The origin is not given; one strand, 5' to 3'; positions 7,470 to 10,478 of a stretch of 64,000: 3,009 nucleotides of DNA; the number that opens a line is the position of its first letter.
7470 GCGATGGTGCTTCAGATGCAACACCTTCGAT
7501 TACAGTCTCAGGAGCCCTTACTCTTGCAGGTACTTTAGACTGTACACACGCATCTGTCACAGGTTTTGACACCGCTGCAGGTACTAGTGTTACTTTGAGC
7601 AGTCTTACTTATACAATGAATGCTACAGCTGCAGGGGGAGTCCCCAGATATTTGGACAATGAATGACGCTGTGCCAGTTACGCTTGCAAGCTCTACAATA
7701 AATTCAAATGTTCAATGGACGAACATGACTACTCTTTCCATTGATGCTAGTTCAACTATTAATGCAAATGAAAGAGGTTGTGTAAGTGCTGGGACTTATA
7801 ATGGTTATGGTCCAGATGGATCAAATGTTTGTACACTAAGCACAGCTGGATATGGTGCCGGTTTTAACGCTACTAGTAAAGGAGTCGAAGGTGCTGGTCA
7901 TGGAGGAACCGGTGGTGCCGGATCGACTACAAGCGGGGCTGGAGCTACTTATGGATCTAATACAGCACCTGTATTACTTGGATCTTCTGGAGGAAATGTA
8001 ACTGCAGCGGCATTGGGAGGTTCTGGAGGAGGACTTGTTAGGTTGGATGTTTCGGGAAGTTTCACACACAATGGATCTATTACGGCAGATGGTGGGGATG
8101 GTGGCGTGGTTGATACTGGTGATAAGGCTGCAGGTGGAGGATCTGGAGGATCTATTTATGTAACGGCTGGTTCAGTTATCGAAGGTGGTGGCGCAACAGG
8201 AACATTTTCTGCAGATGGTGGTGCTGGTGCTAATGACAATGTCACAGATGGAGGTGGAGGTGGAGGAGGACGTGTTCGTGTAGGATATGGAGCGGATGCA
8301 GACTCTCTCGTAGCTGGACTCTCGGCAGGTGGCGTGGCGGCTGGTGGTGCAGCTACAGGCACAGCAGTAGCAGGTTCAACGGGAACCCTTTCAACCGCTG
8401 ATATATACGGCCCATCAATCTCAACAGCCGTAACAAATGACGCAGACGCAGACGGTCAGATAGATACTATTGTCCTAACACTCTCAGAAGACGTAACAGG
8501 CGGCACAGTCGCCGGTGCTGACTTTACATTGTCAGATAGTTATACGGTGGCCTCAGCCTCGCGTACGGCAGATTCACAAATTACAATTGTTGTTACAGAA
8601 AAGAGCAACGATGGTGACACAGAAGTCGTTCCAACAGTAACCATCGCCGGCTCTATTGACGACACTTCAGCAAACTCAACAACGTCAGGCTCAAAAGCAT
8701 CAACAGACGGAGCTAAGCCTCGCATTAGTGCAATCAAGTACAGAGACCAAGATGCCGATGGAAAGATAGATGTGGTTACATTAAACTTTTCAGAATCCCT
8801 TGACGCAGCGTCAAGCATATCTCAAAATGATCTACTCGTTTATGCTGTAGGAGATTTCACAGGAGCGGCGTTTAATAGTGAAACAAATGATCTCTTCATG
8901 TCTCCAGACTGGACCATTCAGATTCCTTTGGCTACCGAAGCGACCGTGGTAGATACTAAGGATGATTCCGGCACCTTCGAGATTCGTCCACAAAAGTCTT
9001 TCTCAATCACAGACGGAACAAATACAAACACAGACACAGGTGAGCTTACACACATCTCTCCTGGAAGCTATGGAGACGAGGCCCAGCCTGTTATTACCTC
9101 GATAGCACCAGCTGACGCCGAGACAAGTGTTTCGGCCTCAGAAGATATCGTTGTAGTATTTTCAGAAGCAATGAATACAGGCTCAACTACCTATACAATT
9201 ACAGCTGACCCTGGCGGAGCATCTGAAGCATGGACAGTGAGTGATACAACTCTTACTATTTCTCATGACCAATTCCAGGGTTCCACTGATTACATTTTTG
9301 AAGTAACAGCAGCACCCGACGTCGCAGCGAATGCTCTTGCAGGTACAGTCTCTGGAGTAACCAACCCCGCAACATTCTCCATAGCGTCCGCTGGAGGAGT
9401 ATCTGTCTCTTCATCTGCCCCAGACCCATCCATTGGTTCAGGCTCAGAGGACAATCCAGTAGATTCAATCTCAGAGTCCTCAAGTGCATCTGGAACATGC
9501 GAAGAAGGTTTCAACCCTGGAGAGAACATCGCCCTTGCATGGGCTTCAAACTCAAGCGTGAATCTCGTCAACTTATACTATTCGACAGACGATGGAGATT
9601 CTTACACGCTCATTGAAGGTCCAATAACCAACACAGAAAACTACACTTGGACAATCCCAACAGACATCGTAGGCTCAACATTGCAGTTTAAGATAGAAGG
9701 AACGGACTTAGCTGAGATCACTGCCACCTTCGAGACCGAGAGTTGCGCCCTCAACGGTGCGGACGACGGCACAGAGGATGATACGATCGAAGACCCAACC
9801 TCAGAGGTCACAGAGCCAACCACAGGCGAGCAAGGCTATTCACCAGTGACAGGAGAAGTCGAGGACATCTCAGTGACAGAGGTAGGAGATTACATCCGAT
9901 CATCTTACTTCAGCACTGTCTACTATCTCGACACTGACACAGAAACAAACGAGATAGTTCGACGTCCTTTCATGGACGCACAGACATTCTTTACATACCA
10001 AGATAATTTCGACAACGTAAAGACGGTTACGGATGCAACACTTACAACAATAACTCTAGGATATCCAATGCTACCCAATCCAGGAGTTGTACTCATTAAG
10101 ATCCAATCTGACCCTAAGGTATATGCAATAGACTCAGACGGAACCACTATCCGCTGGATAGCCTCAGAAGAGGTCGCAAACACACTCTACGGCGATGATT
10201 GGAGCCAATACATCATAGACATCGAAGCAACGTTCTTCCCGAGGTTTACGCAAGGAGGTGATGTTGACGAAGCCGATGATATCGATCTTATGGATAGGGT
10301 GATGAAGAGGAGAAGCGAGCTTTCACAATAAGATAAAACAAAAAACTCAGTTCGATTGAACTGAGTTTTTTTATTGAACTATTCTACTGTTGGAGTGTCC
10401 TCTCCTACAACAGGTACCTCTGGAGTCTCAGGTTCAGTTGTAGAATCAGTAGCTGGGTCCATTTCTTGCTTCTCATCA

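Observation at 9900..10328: Uncharacterised ~110 aa domain shared by three large secreted proteins, including the S8 protease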

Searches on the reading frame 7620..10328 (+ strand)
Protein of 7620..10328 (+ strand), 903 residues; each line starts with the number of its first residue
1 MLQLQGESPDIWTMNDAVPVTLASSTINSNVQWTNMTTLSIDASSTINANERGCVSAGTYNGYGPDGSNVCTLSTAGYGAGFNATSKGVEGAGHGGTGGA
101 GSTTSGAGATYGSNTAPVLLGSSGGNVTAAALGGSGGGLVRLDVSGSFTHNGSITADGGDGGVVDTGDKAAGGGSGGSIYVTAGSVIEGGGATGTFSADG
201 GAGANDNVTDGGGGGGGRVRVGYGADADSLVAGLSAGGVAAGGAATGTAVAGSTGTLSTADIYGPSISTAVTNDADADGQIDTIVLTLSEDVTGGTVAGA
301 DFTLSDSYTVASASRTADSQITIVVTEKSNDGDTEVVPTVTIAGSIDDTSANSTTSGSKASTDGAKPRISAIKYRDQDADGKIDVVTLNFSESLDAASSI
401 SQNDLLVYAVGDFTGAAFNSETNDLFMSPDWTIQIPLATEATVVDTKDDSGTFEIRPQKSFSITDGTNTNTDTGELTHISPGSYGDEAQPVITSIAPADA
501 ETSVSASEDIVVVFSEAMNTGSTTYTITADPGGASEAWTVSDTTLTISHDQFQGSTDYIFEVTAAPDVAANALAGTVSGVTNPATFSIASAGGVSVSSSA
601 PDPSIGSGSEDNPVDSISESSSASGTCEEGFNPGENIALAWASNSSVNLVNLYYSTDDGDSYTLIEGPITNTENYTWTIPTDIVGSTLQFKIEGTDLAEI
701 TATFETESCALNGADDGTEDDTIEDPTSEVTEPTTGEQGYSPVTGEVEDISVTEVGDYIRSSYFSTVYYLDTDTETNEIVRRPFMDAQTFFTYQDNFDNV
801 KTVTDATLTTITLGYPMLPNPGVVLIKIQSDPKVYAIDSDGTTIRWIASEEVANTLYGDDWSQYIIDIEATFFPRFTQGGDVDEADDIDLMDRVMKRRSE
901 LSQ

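Call 3: search_protein_families(library=pfam, proteins=[window:7620-10328:+], max_evalue=1)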
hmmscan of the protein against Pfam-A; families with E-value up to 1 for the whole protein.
window:7620-10328:+ (903 aa): 3 families
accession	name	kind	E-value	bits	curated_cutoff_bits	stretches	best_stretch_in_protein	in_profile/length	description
PF13205.12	Big_5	-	7.7e-11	43.1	23.6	1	486-578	1-100/105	Bacterial Ig-like domain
PF04234.18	CopC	-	0.0057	18.1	23.3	0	492-544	4-53/92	CopC domain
PF10149.14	TM231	-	0.26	10.9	23.2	0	366-407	99-139/301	Transmembrane protein 231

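Call 22: search_protein_families(library=ncbifam, proteins=[window:7620-10328:+], max_evalue=1)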
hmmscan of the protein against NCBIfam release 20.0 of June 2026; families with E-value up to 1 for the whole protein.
window:7620-10328:+ (903 aa): 1 family
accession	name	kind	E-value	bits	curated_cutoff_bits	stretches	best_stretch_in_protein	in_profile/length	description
NF033814.1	copper_CopC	equivalog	0.18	12.3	95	0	489-530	11-51/107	copper homeostasis periplasmic binding protein CopC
